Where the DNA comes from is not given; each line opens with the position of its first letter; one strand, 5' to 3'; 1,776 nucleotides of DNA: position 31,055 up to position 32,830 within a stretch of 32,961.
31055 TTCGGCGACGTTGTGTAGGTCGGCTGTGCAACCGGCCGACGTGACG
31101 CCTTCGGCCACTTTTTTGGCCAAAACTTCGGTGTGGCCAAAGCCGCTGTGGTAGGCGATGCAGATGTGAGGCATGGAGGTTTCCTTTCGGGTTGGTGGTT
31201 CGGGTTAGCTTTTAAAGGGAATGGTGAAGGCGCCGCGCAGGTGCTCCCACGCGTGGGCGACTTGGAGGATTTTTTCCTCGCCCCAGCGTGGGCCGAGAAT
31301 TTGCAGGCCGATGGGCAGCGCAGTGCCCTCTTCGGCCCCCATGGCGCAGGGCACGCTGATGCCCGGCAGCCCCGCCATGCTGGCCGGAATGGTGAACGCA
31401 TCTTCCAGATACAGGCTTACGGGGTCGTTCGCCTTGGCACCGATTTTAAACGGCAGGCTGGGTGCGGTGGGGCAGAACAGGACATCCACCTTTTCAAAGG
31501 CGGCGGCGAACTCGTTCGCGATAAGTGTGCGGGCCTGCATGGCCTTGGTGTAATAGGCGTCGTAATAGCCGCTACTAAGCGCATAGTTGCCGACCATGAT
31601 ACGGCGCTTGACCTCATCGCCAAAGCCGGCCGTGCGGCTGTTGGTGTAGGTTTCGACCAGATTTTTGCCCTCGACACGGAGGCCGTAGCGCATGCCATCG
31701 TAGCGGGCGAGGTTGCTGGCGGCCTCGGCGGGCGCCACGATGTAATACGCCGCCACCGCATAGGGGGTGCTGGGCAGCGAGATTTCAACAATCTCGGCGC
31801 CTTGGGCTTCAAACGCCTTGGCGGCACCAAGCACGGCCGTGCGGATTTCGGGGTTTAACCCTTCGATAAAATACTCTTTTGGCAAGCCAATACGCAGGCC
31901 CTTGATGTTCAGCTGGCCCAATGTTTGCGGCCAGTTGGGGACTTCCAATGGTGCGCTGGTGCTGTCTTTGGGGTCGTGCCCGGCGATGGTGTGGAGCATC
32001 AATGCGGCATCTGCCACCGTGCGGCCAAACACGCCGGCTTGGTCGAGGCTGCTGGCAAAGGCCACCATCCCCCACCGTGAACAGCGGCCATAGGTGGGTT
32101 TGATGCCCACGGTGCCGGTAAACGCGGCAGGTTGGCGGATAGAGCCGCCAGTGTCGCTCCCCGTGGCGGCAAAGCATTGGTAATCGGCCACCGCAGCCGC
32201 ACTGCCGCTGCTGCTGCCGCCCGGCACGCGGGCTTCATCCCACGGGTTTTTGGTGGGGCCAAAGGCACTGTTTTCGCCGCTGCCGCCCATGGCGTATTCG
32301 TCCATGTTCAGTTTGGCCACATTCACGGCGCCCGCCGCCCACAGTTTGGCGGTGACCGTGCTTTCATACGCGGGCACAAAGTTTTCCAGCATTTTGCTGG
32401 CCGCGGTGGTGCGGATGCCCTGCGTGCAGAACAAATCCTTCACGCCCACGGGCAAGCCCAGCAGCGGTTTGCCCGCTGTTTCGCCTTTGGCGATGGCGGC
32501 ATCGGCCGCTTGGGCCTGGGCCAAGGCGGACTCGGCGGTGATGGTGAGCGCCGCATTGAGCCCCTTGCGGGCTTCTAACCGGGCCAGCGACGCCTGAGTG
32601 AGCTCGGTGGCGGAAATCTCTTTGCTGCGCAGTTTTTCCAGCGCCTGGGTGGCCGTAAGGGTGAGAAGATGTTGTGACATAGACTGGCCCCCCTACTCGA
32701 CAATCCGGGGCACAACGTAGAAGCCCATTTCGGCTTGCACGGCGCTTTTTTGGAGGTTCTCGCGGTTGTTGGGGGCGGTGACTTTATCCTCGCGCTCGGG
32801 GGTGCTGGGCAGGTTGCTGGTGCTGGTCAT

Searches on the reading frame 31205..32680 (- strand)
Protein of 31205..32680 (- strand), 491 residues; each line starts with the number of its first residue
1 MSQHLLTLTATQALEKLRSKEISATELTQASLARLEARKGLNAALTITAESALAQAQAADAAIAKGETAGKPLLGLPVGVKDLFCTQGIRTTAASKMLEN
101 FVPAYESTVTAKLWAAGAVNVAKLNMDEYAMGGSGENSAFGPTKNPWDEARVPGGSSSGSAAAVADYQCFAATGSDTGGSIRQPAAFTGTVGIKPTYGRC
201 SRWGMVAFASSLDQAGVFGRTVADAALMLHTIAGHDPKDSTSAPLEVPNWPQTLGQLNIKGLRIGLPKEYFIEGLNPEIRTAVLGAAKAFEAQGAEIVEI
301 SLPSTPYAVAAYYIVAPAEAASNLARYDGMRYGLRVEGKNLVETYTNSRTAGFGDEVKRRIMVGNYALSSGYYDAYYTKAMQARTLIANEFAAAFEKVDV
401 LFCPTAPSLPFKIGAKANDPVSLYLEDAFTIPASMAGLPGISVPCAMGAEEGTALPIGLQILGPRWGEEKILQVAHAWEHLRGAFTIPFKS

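Call 51: find_encoding_contigs(protein=window:31205-32680:-, flank=10000, max_places=2)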
Protein window:31205-32680:- (491 aa): 6 contigs read that carry it; 2 places shown.
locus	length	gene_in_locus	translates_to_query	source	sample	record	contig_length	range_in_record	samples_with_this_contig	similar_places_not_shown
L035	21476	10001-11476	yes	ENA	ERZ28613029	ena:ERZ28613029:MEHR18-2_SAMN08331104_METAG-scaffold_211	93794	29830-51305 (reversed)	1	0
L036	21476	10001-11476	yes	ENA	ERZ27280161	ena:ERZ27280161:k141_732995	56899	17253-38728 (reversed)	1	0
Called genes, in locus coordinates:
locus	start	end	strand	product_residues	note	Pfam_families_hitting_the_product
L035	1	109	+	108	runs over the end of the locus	PF03091:CutA1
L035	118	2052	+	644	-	PF00662:Proton_antipo_N, PF06455:NADH5_C (faint), PF00361:Proton_antipo_M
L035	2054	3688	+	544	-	PF00361:Proton_antipo_M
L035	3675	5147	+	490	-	PF00361:Proton_antipo_M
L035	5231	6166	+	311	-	PF00437:T2SSE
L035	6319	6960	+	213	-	PF00293:NUDIX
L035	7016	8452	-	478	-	PF00875:DNA_photolyase, PF03441:FAD_binding_7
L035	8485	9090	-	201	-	-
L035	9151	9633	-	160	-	PF03652:RuvX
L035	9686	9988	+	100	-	PF02686:GatC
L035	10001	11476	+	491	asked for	PF01425:Amidase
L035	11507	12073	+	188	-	PF00258:Flavodoxin_1, PF02525:Flavodoxin_2 (weak), PF12724:Flavodoxin_5 (weak), PF03358:FMN_red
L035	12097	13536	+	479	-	PF02934:GatB_N, PF02637:GatB_Yqey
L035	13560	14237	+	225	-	PF13398:Peptidase_M50B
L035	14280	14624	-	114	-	-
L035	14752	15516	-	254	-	PF02357:NusG, PF00467:KOW (weak)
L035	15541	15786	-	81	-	PF00584:SecE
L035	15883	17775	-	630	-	PF00773:RNB, PF00575:S1 (weak)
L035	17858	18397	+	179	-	PF01765:RRF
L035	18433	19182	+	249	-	PF01255:Prenyltransf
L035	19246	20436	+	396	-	PF02163:Peptidase_M50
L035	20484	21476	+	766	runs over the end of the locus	PF07244:POTRA (weak), PF08478:POTRA_1 (faint), PF08479:POTRA_2 (faint), PF07244:POTRA, PF01103:Omp85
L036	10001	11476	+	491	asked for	PF01425:Amidase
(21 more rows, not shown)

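Call 53: search_protein_families(library=ncbifam, proteins=[L035:5231-6166:+], max_evalue=0.001)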
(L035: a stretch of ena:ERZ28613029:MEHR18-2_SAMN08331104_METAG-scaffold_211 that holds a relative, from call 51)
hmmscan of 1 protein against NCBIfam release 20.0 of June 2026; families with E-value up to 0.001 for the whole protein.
L035:5231-6166:+ (311 aa): 18 families
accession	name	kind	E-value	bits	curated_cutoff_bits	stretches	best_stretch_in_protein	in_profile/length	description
TIGR02788.1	VirB11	equivalog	1.5e-60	204.8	249.95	2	136-302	137-300/308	P-type DNA transfer ATPase VirB11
NF010475.0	PRK13900.1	equivalog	2.5e-46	158.3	389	2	116-269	133-284/333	type IV secretion system ATPase VirB11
TIGR03819.1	heli_sec_ATPase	hypoth_equivalog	2e-41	142.3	373.15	1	36-259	68-292/340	TadA family conjugal transfer-associated ATPase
TIGR02782.1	TrbB_P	equivalog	1.9e-38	132.5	304.55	1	34-269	25-257/303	P-type conjugative transfer ATPase TrbB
NF010425.0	PRK13851.1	equivalog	7.1e-35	120.5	461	2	122-262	142-278/344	type IV secretion system protein VirB11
NF010407.0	PRK13833.1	subfamily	3.1e-29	102.4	499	1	60-263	57-258/323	conjugal transfer protein TrbB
NF010469.0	PRK13894.1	subfamily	1.1e-28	100.5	508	1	33-272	37-272/320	conjugal transfer ATPase TrbB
NF058587.1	archaellum_moto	equivalog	1.9e-26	92.9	550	1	64-256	191-385/527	archaellum flagellar ATPase motor FlaI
NF053672.1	bindosome_BasE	exception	7.2e-21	74.5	1000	1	68-256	190-380/512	bindosome assembly system ATPase subunit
NF041000.1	ATPase_ComGA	equivalog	1.4e-13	50.5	300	1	110-260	95-238/267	competence type IV pilus ATPase ComGA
TIGR01420.1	pilT_fam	subfamily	1.1e-10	41.3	319.1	1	58-267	39-242/343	PilT/PilU family type 4a pilus ATPase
NF007755.0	PRK10436.1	equivalog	4.7e-10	38.7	617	1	108-261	181-329/465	type II secretion system protein GspE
TIGR02525.1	plasmid_TraJ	equivalog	2e-08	33.6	368.3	1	136-267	141-272/372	plasmid transfer ATPase TraJ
NF010335.0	PRK13764.1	equivalog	1.1e-07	30.9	340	1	122-270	245-380/613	ATPase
TIGR02538.1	type_IV_pilB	equivalog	4.9e-07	28.7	675.65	1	128-266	300-431/564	type IV-A pilus assembly ATPase PilB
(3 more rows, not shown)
